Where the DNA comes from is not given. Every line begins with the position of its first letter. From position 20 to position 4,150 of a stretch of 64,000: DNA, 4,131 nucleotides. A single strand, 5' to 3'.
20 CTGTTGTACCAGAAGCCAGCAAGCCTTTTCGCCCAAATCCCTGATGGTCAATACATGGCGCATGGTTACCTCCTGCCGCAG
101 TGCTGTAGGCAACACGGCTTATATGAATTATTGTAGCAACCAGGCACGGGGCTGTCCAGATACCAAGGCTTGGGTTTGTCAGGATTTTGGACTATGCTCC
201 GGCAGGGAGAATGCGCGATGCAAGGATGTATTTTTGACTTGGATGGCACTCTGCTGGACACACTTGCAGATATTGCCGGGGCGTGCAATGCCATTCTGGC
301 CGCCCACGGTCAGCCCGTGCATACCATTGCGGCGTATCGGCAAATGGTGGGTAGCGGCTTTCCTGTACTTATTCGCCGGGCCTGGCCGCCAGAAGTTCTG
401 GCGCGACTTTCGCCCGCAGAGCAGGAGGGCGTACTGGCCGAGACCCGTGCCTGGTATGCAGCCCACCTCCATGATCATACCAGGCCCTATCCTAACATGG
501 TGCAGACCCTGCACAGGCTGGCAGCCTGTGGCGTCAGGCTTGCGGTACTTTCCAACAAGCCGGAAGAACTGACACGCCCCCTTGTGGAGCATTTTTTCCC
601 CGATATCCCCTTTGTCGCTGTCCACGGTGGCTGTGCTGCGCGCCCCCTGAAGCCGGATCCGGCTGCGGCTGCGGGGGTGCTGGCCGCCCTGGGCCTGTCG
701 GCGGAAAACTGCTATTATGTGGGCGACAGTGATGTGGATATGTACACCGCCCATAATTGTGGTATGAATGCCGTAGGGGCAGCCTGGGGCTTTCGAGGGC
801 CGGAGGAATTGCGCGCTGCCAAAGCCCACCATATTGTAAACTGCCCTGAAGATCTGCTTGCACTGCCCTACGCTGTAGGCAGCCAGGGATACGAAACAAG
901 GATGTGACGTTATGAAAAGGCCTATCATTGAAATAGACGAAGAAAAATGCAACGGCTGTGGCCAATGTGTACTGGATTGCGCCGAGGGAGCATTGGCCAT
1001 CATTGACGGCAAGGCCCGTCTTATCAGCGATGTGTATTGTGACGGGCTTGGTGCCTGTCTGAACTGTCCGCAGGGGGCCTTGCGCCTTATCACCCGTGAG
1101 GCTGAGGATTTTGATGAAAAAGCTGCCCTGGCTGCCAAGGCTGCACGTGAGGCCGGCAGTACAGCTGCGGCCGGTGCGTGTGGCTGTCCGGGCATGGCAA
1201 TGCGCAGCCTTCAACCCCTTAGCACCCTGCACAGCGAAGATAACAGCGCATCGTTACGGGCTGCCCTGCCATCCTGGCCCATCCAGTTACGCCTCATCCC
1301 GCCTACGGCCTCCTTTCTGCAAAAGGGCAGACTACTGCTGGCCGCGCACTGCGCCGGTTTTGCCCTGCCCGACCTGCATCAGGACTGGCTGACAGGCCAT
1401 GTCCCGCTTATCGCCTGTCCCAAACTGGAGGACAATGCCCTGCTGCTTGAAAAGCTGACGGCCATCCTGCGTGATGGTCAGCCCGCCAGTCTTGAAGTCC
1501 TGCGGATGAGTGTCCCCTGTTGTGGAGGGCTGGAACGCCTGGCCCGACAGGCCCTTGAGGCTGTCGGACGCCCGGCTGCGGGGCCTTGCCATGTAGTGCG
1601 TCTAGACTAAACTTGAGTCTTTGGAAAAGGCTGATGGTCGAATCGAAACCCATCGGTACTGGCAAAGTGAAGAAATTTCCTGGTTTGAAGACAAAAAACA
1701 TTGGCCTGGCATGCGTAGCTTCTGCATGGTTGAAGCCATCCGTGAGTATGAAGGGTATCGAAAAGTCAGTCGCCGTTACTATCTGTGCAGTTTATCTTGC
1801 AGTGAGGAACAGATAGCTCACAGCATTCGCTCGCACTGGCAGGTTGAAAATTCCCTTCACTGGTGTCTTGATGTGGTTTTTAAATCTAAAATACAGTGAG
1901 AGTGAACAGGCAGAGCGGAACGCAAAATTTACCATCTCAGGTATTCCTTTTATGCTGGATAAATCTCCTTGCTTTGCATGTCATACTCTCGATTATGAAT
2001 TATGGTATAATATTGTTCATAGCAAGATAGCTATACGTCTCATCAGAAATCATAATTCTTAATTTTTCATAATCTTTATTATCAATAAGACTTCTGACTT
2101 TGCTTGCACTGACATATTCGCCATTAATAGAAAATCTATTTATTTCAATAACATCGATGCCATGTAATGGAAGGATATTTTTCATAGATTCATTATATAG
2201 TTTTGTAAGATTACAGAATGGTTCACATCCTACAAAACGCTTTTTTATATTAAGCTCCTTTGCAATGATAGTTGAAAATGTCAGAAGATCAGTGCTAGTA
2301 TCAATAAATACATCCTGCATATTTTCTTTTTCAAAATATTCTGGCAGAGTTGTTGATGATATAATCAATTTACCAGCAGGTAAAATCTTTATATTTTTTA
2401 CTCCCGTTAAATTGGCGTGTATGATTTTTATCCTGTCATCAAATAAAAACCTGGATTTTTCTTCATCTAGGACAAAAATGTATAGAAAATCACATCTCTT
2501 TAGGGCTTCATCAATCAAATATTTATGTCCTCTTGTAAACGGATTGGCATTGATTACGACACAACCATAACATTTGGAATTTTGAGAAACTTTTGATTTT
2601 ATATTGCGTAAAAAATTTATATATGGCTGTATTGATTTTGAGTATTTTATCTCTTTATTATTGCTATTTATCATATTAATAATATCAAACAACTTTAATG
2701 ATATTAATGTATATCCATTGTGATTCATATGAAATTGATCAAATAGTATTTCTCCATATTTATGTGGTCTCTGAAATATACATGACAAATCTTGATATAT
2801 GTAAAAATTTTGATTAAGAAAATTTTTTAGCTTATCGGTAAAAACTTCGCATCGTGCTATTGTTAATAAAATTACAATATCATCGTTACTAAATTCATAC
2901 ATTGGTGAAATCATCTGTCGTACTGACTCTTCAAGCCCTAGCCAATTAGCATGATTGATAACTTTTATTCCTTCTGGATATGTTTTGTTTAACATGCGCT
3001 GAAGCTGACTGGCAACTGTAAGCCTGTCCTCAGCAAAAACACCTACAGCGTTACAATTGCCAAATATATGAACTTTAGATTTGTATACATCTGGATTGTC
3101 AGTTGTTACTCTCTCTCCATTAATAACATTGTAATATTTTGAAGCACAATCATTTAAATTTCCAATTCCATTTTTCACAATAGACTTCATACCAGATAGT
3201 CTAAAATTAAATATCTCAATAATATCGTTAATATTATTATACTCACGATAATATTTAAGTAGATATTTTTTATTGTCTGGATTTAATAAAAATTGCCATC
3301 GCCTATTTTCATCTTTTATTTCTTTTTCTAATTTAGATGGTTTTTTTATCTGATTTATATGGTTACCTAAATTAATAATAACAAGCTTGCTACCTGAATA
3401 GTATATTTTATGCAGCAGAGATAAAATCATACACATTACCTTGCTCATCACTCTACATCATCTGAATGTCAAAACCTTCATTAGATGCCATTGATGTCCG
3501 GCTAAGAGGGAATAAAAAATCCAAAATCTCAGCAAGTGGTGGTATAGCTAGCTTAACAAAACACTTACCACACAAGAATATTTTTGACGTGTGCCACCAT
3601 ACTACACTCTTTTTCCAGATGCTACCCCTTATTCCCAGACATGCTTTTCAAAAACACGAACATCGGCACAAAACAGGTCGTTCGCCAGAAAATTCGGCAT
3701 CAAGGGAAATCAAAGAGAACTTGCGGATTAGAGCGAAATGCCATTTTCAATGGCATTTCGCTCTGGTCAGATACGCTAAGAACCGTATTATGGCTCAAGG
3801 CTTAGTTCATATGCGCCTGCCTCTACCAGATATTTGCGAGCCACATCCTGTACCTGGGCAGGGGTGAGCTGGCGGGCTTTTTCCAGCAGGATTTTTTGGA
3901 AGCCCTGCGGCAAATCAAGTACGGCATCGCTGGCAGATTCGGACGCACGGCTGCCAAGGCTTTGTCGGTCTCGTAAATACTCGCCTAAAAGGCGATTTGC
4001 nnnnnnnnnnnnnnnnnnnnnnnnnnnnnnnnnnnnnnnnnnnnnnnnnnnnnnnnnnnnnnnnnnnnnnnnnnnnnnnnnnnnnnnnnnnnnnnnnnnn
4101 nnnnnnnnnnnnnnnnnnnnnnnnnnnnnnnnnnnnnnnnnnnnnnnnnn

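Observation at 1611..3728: AT-rich foreign block of about 2.1 kb between two core genes, bounded by a transposase remnant and a repeat hairpin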

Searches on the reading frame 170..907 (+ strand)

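Call 4: search_protein_families(library=pfam, proteins=[window:170-907:+], max_evalue=0.01)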
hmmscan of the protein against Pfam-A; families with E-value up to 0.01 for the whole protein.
window:170-907:+ (245 aa): 5 families
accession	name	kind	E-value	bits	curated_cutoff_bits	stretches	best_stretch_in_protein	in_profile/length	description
PF13419.12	HAD_2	-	2.4e-29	103.1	23.8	1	20-203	1-177/178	Haloacid dehalogenase-like hydrolase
PF00702.32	Hydrolase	-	4.4e-21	76.6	26.4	1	18-198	2-191/191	haloacid dehalogenase-like hydrolase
PF12710.13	HAD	-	5.3e-13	50.3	27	1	21-194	2-188/189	haloacid dehalogenase-like hydrolase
PF13242.12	Hydrolase_like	-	1.8e-08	34.6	22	1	161-224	4-70/75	HAD-hyrolase-like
PF13344.12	Hydrolase_6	-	1.7e-05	25.2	27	0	100-141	9-50/101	Haloacid dehalogenase-like hydrolase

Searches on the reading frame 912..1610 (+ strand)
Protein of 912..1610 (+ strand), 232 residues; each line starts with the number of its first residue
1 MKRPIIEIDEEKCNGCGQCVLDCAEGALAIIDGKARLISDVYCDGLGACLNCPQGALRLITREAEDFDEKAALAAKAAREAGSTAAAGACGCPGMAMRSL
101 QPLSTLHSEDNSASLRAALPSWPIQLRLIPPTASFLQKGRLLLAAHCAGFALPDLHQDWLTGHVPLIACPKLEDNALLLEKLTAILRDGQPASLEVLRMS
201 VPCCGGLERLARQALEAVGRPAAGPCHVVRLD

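Call 4: search_protein_families(library=pfam, proteins=[window:912-1610:+], max_evalue=0.01)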
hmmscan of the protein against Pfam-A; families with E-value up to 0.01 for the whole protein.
window:912-1610:+ (232 aa): 6 families
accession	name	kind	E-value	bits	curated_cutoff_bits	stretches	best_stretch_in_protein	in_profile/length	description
PF12837.12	Fer4_6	-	1.4e-07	31.6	25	1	5-28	1-24/24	4Fe-4S binding domain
PF13237.11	Fer4_10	-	2.7e-05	24.4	25.5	1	6-51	2-50/53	4Fe-4S dicluster domain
PF14697.11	Fer4_21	-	0.00014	22.3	35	1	7-53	2-52/59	4Fe-4S dicluster domain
PF00037.32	Fer4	-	0.00019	21.6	21.1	1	6-23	1-18/24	4Fe-4S binding domain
PF12797.12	Fer4_2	-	0.00024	21.3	24.5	1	5-23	2-20/22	4Fe-4S binding domain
PF12838.12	Fer4_7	-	0.0017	19.2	27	1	4-27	29-52/52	4Fe-4S dicluster domain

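Call 5: search_protein_families(library=ncbifam, proteins=[window:912-1610:+], max_evalue=0.01)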
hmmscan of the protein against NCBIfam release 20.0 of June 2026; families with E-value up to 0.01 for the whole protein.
window:912-1610:+ (232 aa): 30 families (the best 25 are shown)
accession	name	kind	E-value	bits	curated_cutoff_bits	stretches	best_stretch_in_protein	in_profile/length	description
NF040864.1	HgcB_ferredoxin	equivalog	2e-07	30.8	99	1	6-58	9-62/93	mercury methylation ferredoxin HgcB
TIGR02179.1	PorD_KorD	subfamily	4.8e-07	29.8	60.05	1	3-61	19-76/78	2-oxoacid:acceptor oxidoreductase, delta subunit, pyruvate/2-ketoisovalerate family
NF040684.1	PorD_Arch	equivalog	4e-06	26.8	120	1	8-60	29-82/85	pyruvate synthase subunit PorD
NF043069.1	T4HPD_activ_SAM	equivalog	8.7e-06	25.3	425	1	6-64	46-104/299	trans-4-hydroxy-L-proline dehydratase activase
NF040770.1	hetero_SS_HdrA2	exception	1.2e-05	23.6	1100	1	7-69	573-635/777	CoB-CoM heterodisulfide reductase HdrA2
TIGR02700.1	flavo_MJ0208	hypoth_equivalog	4.1e-05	23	251.35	1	7-57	144-194/234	dihydromethanopterin reductase (acceptor)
NF045790.1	OxalOxreddelta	equivalog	5.7e-05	22.4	230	1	1-60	252-309/316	oxalate oxidoreductase subunit delta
NF005503.0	PRK07118.1-2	equivalog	5.9e-05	22.5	252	1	4-43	160-197/292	RnfABCDGE type electron transport complex subunit B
NF041891.1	hdrA_Methbact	equivalog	6.8e-05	21.3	1300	1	4-63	565-624/762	ferredoxin:CoB-CoM heterodisulfide reductase subunit HdrA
NF009451.0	PRK12809.1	equivalog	7.3e-05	21.2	1154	1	6-85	80-162/639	formate-dependent uric acid utilization protein YgfT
NF007202.0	PRK09623.1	equivalog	0.00029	21.1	166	1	8-62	48-103/105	3-methyl-2-oxobutanoate dehydrogenase subunit delta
TIGR04041.1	activase_YjjW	hypoth_equivalog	0.00037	20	250.2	1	11-54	41-84/276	YjjW family glycine radical enzyme activase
NF007382.0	PRK09898.1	equivalog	0.00038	20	213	1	5-61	148-202/208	ferredoxin-like protein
NF043039.1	HgcAB_like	equivalog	0.0006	19.5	285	1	5-58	294-350/350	HgcAB-like fusion protein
TIGR01944.1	rnfB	subfamily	0.00065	19.3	68.7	1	4-80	106-183/190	RnfABCDGE type electron transport complex subunit B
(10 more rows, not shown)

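Call 18: find_encoding_contigs(protein=window:912-1610:+, flank=10000, max_places=10)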
Protein window:912-1610:+ (232 aa): 4 contigs read that carry it; 3 places shown.
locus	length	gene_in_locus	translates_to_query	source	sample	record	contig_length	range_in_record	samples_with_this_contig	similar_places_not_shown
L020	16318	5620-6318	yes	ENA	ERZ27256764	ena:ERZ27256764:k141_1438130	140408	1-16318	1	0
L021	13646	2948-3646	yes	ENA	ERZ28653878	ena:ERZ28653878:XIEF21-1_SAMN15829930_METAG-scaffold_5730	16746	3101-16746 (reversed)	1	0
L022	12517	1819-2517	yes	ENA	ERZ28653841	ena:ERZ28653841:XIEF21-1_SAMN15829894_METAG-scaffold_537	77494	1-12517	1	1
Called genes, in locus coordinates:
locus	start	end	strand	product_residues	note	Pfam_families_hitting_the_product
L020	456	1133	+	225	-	PF25583:WCX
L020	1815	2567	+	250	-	PF01541:GIY-YIG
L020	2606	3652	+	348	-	PF13475:DUF4116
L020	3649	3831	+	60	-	-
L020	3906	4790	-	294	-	PF02729:OTCace_N, PF00185:OTCace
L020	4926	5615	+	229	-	PF00702:Hydrolase, PF12710:HAD, PF13344:Hydrolase_6 (faint), PF13419:HAD_2, PF13242:Hydrolase_like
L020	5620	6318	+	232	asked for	PF12837:Fer4_6, PF27217:AF_0155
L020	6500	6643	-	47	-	-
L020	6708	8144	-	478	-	PF08218:Citrate_ly_lig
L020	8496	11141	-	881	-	PF00675:Peptidase_M16, PF05193:Peptidase_M16_C, PF22456:PqqF-like_C_4 (weak)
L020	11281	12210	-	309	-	-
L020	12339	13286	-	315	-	PF00005:ABC_tran, PF08352:oligo_HPY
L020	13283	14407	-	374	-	PF02277:DBI_PRT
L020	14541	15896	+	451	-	PF00089:Trypsin, PF13365:Trypsin_2, PF00595:PDZ (weak), PF13180:PDZ_2, PF17820:PDZ_6, PF13180:PDZ_2, PF17820:PDZ_6 (weak)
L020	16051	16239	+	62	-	PF12838:Fer4_7 (weak), PF12837:Fer4_6, PF13237:Fer4_10, PF00037:Fer4, PF12797:Fer4_2 (weak), PF14697:Fer4_21, PF12838:Fer4_7, PF13187:Fer4_9, +8 more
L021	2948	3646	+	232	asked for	PF12837:Fer4_6, PF27217:AF_0155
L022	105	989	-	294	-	PF02729:OTCace_N, PF00185:OTCace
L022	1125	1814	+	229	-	PF00702:Hydrolase, PF12710:HAD, PF13344:Hydrolase_6 (faint), PF13419:HAD_2, PF13242:Hydrolase_like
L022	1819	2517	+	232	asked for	PF12837:Fer4_6, PF27217:AF_0155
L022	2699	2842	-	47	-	-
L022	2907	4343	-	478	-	PF08218:Citrate_ly_lig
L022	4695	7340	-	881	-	PF00675:Peptidase_M16, PF05193:Peptidase_M16_C, PF22456:PqqF-like_C_4 (weak)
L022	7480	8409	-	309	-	-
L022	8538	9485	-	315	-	PF00005:ABC_tran, PF08352:oligo_HPY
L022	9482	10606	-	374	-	PF02277:DBI_PRT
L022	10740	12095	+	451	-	PF00089:Trypsin, PF13365:Trypsin_2, PF00595:PDZ (weak), PF13180:PDZ_2, PF17820:PDZ_6, PF13180:PDZ_2, PF17820:PDZ_6 (weak)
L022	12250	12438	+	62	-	PF12838:Fer4_7 (weak), PF12837:Fer4_6, PF13237:Fer4_10, PF00037:Fer4, PF12797:Fer4_2 (weak), PF14697:Fer4_21, PF12838:Fer4_7, PF13187:Fer4_9, +8 more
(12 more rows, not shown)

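Call 67: find_related_loci(query=window:912-1610:+, collection=metagenome_contigs, flank=6000)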
Query window:912-1610:+ (232 aa) in metagenome_contigs; peptide patterns used: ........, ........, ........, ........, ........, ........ (x = any residue, [..] = any of these).
600 stretches matched a pattern (row limit reached: there are more); 413 encode a relative of the query (tblastn E <= 1e-3); the best 80 are kept; 80 distinct loci.
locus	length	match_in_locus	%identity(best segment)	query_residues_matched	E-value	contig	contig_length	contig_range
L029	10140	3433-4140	67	1-231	7e-99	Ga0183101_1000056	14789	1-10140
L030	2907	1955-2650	66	1-231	2e-100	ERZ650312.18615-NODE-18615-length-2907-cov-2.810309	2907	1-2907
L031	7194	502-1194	68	1-231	6e-92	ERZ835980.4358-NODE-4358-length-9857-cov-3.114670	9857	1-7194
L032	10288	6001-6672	70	1-219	1e-91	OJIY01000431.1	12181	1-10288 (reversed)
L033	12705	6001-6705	64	1-231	3e-91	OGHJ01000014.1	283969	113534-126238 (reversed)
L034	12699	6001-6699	66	1-231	8e-90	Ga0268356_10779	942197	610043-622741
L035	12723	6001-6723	64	1-229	8e-88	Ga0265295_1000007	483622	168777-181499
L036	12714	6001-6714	67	2-231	9e-86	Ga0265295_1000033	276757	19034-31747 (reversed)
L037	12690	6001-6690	68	1-231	2e-85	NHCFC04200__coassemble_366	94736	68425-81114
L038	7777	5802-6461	67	1-219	4e-83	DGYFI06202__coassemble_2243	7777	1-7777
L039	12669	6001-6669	64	1-219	3e-82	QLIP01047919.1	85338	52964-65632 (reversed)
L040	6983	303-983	48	1-220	2e-67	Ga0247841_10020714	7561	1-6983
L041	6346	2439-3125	53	3-232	3e-66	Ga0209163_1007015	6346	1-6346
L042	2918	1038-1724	48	1-220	5e-66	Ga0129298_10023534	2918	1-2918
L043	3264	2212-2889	46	1-220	9e-66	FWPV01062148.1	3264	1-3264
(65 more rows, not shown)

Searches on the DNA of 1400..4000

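Call 79: search_rna_families(source=window, start=1400, end=4000, threshold=evalue, max_evalue=1)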
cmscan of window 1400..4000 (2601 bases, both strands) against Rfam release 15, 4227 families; matches with E-value up to 1: 0.
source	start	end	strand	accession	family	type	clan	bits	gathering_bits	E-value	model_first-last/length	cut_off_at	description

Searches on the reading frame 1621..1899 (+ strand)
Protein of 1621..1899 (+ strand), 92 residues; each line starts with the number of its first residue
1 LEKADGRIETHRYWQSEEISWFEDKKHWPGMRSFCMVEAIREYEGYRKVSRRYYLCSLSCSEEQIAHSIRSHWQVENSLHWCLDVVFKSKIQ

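Call 4: search_protein_families(library=pfam, proteins=[window:1621-1899:+], max_evalue=0.01)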
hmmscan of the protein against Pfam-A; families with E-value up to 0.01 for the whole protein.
window:1621-1899:+ (92 aa): 1 family
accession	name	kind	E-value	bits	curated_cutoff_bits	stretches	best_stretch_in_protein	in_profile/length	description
PF01609.27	DDE_Tnp_1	-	8.1e-05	22.9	23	1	28-87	139-174/200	Transposase DDE domain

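Call 5: search_protein_families(library=ncbifam, proteins=[window:1621-1899:+], max_evalue=0.01)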
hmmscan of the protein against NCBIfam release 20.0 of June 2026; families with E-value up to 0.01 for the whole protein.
window:1621-1899:+ (92 aa): 1 family
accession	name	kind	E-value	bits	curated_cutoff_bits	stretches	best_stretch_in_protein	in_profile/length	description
NF033564.0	transpos_ISAs1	equivalog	3.8e-28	98.6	70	1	2-88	202-288/314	ISAs1 family transposase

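Call 61: search_dna_similar(query=window:1621-1899:+, collection=plasmids, mode=protein, max_rows=15)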
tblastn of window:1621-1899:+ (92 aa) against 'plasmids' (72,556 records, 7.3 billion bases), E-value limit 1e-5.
Records with a match: 703; places in all: 916; records where one place covers at least 80% of the query: 614.
Best place of each record, by identity: <60% 703.
By first word of the organism name: Klebsiella 331; Rhizobium 41; Escherichia 39; Sinorhizobium 39; Citrobacter 29; Aeromonas 18; Nostoc 17; Enterobacter 16; Pseudomonas 15; Vibrio 15; and 63 more.
By predicted mobility (MOB-suite, as given by PLSDB): conjugative 456; non-mobilizable 160; mobilizable 87.
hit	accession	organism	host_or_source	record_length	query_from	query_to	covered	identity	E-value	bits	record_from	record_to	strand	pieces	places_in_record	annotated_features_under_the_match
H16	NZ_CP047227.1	Moraxella osloensis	whole organism,activated sludge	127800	1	92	100%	45.7%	4e-19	87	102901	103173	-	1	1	ISAs1 family transposase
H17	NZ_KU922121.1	Xanthobacter flavus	-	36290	1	87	95%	46.0%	1e-20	91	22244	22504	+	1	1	ISAs1 family transposase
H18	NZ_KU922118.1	Ancylobacter novellus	-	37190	1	87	95%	46.0%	1e-20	91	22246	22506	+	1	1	ISAs1 family transposase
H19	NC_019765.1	Stanieria cyanosphaera PCC 7437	-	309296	1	87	95%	43.7%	3e-19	87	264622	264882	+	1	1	ISAs1 family transposase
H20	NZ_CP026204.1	Escherichia coli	-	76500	1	87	95%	42.5%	2e-20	91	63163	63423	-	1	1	none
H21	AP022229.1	Enterobacter cloacae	-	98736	1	87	95%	42.5%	3e-20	90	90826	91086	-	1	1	hypothetical protein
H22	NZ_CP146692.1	Pseudomonas juntendi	-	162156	1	87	95%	42.5%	3e-20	90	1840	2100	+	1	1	ISAs1-like element ISPa60 family transposase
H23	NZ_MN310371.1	Pseudomonas monteilii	-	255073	1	87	95%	42.5%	3e-20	90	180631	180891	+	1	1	ISAs1-like element ISPa60 family transposase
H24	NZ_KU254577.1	Pseudomonas aeruginosa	-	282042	1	87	95%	42.5%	3e-20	90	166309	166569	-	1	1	ISAs1-like element ISPa60 family transposase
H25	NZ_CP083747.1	Pseudomonas sp. p1(2021b)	biogas slurry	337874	1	87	95%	42.5%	3e-20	90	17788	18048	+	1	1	ISAs1-like element ISPa60 family transposase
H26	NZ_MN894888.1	Pseudomonas aeruginosa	-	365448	1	87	95%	42.5%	3e-20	90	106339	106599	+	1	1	ISAs1-like element ISPa60 family transposase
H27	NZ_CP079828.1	Pseudomonas sp. HD6515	sewage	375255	1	87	95%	42.5%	3e-20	90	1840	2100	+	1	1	ISAs1-like element ISPa60 family transposase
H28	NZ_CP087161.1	Pseudomonas sp. CIP-10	-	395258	1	87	95%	42.5%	3e-20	90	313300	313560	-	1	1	ISAs1-like element ISPa60 family transposase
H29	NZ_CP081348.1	Pseudomonas aeruginosa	Homo sapiens,cell culture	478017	1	87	95%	42.5%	3e-20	90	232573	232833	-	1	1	ISAs1-like element ISPa60 family transposase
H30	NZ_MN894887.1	Pseudomonas aeruginosa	-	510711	1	87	95%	42.5%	3e-20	90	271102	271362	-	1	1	ISAs1-like element ISPa60 family transposase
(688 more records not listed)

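Call 81: find_homologous_proteins(query=window:1621-1896:+, max_evalue=1e-10)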
Query window:1621-1896:+ (92 aa): 12 proteins with E <= 1e-10 among 18 candidates.
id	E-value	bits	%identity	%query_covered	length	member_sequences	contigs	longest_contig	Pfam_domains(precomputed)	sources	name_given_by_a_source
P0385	1.5e-34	136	68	95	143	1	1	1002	PF01609.28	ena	-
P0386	1.0e-32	130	97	67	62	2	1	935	-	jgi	-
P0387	4.0e-24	103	56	96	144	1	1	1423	PF01609.28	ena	-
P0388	8.3e-24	102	56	96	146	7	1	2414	PF01609.28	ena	-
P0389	5.7e-23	99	52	92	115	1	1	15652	PF01609.28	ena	-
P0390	9.0e-21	92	50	92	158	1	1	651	PF01609.28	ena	-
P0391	3.2e-17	81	47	90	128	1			-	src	-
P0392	8.9e-17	79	69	60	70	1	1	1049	-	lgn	-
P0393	1.0e-16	79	44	96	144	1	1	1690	PF01609.28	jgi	-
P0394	3.7e-13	68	41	96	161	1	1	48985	PF01609.28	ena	-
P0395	1.9e-12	65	41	89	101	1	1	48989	-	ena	-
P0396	5.3e-11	61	41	89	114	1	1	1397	PF01609.28,PF13808.12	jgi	jgi:predicted transposase YbfD/YdcC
